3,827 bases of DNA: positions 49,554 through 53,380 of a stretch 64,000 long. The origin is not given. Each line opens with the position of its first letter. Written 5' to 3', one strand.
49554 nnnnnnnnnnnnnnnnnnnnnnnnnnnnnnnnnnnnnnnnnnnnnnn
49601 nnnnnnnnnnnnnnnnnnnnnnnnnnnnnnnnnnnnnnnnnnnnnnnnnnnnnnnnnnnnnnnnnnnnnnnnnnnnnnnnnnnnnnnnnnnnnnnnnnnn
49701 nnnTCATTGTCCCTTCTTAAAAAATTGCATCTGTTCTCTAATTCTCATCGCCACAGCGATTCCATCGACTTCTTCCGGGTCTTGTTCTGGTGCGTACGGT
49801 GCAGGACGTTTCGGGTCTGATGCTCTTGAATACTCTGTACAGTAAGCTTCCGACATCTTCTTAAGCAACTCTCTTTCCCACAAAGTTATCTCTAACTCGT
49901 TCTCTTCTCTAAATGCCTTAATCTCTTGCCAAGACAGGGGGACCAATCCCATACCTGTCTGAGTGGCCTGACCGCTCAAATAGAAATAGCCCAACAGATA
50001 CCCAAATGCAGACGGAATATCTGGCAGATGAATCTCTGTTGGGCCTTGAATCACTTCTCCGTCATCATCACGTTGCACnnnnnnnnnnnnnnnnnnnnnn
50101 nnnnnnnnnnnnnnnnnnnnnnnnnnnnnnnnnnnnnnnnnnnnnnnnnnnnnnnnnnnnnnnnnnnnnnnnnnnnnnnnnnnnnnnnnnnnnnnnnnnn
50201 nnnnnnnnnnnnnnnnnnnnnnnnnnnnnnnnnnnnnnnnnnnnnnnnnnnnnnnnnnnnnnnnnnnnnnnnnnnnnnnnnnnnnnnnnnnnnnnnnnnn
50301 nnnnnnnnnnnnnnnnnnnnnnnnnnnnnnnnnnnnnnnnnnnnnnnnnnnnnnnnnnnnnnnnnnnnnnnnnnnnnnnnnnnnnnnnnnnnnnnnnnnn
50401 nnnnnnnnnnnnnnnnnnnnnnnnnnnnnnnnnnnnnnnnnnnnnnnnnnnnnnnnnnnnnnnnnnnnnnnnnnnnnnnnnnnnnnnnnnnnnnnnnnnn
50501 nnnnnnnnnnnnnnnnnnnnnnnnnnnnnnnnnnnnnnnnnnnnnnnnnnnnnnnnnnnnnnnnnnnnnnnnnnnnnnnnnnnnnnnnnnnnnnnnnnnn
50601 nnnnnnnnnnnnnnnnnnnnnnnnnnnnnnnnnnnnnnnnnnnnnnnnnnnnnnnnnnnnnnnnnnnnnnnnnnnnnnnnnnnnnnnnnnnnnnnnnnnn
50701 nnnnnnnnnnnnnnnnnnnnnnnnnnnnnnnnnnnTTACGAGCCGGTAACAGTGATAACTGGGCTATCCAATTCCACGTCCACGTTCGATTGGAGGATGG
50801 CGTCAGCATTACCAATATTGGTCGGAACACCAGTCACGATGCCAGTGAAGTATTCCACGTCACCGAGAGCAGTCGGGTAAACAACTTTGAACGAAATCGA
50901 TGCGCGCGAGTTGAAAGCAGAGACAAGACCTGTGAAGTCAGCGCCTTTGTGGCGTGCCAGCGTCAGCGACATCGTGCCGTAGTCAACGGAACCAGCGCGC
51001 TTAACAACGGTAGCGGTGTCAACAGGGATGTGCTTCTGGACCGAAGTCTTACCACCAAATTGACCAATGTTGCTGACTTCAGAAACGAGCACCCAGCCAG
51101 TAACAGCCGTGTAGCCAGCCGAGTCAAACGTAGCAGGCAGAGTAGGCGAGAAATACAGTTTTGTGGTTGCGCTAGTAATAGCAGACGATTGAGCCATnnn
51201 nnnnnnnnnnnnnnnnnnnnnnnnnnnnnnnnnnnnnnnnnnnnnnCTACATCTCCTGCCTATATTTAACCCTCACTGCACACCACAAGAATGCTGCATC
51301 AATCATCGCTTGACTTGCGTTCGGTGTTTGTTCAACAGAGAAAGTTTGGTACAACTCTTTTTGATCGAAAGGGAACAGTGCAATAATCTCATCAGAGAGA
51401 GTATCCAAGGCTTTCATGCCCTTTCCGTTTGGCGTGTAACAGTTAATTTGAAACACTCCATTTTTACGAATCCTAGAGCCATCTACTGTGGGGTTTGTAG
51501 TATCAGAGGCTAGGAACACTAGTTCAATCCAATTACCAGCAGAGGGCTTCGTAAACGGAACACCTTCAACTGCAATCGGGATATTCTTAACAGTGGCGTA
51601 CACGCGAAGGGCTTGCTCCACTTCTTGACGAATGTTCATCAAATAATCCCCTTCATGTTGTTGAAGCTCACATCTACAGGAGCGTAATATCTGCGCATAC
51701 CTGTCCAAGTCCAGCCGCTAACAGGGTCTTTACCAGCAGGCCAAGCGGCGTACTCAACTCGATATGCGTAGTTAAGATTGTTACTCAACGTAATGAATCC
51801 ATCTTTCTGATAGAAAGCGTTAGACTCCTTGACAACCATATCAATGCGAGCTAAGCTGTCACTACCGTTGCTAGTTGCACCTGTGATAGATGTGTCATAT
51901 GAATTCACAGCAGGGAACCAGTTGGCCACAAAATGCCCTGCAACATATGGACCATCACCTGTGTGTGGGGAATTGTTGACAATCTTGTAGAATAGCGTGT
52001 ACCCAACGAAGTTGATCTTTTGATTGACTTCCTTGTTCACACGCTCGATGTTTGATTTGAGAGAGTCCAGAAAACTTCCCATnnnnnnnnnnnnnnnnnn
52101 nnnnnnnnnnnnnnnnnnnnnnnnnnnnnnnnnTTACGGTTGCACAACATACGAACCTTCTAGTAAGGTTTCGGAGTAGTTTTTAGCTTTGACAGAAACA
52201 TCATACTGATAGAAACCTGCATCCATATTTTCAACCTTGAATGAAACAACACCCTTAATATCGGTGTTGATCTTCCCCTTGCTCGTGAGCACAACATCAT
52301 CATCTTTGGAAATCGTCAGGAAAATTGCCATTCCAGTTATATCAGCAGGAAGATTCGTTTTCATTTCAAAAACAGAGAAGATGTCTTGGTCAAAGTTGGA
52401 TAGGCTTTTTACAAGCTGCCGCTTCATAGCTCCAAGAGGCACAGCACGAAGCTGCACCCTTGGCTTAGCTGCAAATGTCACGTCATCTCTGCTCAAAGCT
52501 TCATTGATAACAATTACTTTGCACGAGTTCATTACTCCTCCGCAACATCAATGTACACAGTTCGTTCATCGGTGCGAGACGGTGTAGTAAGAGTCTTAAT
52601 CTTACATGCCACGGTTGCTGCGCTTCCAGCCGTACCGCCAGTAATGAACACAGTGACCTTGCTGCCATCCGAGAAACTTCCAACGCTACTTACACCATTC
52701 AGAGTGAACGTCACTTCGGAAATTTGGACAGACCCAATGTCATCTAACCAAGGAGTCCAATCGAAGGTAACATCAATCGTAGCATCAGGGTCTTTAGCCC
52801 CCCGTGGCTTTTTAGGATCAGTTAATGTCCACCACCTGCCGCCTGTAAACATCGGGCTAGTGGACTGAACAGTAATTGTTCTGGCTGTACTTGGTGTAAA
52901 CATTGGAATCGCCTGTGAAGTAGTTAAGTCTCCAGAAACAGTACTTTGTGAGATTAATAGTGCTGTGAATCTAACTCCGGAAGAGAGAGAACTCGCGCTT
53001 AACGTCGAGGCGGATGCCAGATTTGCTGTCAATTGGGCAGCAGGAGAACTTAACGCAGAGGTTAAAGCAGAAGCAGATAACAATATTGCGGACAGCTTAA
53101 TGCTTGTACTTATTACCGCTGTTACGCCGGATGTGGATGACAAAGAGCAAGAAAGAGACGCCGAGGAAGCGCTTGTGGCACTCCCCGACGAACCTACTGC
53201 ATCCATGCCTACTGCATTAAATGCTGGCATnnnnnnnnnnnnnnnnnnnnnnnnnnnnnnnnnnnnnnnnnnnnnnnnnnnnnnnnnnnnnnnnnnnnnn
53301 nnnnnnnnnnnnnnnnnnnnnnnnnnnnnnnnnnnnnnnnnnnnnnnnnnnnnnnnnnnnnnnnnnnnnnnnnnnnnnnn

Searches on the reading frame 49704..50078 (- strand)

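Call 15: search_protein_families(library=pfam, proteins=[window:49704-50078:-], max_evalue=0.01)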
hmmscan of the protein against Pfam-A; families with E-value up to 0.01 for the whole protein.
window:49704-50078:- (124 aa): 1 family
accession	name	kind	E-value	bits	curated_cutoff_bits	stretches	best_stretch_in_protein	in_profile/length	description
PF23812.1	Phage_TAC_18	-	1.1e-07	32.4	27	1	14-80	10-78/79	Phage tail assembly chaperone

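Call 50: search_protein_families(library=phrogs, proteins=[window:49704-50078:-], max_evalue=0.001)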
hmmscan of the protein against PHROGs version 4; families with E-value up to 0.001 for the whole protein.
window:49704-50078:- (124 aa): 2 families
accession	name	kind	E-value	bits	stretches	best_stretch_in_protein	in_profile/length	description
phrog_18915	-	unknown function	5.9e-14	53.5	1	17-96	39-115/135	-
phrog_4966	-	unknown function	2.2e-08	34.7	1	13-90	230-307/311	-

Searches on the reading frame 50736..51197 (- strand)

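Call 6: search_protein_families(library=phrogs, proteins=[window:50736-51197:-], max_evalue=0.001)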
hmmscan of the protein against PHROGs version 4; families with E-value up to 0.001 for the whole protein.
window:50736-51197:- (153 aa): 2 families
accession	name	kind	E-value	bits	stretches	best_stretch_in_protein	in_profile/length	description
phrog_158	-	tail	1.7e-12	48.5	1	3-151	13-160/376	major tail protein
phrog_584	-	tail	0.00052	20.8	1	21-150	86-215/218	major tail protein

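Call 15: search_protein_families(library=pfam, proteins=[window:50736-51197:-], max_evalue=0.01)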
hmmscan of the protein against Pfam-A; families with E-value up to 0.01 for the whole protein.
window:50736-51197:- (153 aa): 0 families

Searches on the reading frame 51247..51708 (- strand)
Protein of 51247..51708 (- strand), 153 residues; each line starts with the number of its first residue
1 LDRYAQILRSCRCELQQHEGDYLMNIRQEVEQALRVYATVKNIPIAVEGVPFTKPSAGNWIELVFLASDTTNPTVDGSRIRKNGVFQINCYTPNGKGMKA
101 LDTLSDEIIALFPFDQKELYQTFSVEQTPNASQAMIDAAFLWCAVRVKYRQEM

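Call 50: search_protein_families(library=phrogs, proteins=[window:51247-51708:-], max_evalue=0.001)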
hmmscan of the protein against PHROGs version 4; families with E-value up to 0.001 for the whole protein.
window:51247-51708:- (153 aa): 1 family
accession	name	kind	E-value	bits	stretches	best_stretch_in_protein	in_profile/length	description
phrog_179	-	connector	2.5e-19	70.4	1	24-150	19-147/162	tail terminator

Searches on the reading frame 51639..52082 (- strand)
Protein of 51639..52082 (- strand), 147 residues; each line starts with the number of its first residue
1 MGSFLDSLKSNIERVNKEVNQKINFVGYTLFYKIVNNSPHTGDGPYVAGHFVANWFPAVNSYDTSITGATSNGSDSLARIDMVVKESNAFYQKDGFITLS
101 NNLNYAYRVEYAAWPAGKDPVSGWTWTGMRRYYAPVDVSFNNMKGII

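Call 6: search_protein_families(library=phrogs, proteins=[window:51639-52082:-], max_evalue=0.001)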
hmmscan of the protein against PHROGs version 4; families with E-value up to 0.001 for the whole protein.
window:51639-52082:- (147 aa): 2 families
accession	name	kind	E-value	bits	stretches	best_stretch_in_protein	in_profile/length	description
phrog_169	-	connector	3.2e-12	48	1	1-117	127-231/275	tail completion or Neck1 protein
phrog_17193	-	connector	8.7e-05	23.3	1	8-115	126-223/250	tail completion or Neck1 protein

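Call 15: search_protein_families(library=pfam, proteins=[window:51639-52082:-], max_evalue=0.01)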
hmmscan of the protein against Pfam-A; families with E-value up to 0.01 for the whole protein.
window:51639-52082:- (147 aa): 0 families

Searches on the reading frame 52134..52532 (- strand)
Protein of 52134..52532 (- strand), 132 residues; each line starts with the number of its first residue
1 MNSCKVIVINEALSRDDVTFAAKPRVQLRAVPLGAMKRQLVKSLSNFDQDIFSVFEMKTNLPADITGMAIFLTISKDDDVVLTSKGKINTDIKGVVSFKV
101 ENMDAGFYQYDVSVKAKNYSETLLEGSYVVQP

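Call 6: search_protein_families(library=phrogs, proteins=[window:52134-52532:-], max_evalue=0.001)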
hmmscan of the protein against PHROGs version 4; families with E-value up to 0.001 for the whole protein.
window:52134-52532:- (132 aa): 2 families
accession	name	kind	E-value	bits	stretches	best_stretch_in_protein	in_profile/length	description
phrog_1084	-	unknown function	3.9e-06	27.9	1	57-131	27-111/123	unknown function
phrog_16573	-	unknown function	0.00025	21.8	1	39-118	18-101/163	-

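Call 15: search_protein_families(library=pfam, proteins=[window:52134-52532:-], max_evalue=0.01)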
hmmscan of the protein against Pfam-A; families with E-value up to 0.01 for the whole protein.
window:52134-52532:- (132 aa): 0 families

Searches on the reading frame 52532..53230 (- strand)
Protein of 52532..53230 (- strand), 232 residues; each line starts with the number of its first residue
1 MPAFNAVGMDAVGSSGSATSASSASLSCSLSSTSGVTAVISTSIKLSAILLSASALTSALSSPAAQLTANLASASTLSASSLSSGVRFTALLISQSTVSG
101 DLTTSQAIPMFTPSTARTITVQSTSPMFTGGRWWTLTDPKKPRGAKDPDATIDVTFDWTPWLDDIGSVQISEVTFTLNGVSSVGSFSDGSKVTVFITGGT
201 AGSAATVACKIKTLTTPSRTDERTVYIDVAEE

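Call 6: search_protein_families(library=phrogs, proteins=[window:52532-53230:-], max_evalue=0.001)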
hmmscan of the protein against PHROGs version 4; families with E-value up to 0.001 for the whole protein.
window:52532-53230:- (232 aa): 1 family
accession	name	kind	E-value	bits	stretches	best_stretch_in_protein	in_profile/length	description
phrog_4137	-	unknown function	1.2e-06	28.9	1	65-231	185-348/349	-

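Call 15: search_protein_families(library=pfam, proteins=[window:52532-53230:-], max_evalue=0.01)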
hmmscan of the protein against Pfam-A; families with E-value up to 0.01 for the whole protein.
window:52532-53230:- (232 aa): 1 family
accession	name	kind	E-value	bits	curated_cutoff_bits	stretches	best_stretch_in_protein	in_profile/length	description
PF23148.1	Gp77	-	3.7e-14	53.4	27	1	146-227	1-83/84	Podophage GP4 fiber-tail adaptor protein gp77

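Call 20: search_solved_structures(query=window:52532-53230:-, max_evalue=1, show_alignments=2)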
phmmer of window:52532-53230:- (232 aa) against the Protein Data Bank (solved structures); distinct sequences matched with E-value up to 1: 3.
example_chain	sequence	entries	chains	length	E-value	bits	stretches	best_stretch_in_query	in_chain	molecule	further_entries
8jou_D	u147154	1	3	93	0.024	17.6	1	150-213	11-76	Virion-associated phage protein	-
2oap_1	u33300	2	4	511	0.32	13.9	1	74-127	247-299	Type II secretion system protein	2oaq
6jjc_A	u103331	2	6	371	0.77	12.7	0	86-192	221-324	Capsid protein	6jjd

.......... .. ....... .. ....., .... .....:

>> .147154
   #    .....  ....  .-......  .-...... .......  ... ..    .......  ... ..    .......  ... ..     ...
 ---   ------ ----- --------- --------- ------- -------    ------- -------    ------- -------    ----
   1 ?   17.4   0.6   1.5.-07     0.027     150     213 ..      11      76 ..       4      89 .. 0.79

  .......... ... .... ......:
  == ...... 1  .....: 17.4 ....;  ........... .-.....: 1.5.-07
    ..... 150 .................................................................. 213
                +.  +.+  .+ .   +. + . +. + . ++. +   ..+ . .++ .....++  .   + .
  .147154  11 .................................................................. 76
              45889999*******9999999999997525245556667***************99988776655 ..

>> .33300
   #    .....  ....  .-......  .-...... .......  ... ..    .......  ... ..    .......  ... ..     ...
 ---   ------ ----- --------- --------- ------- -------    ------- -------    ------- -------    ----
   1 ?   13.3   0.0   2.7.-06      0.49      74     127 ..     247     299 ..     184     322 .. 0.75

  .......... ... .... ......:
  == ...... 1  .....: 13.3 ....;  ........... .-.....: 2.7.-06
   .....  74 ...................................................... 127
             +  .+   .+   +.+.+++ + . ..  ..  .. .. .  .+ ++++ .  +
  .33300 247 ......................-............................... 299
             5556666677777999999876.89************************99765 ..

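Call 88: search_dna_similar(query=window:52532-53230:-, collection=phages, mode=protein, max_rows=40, max_evalue=0.01)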
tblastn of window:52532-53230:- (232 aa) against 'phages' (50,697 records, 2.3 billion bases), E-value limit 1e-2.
No match.
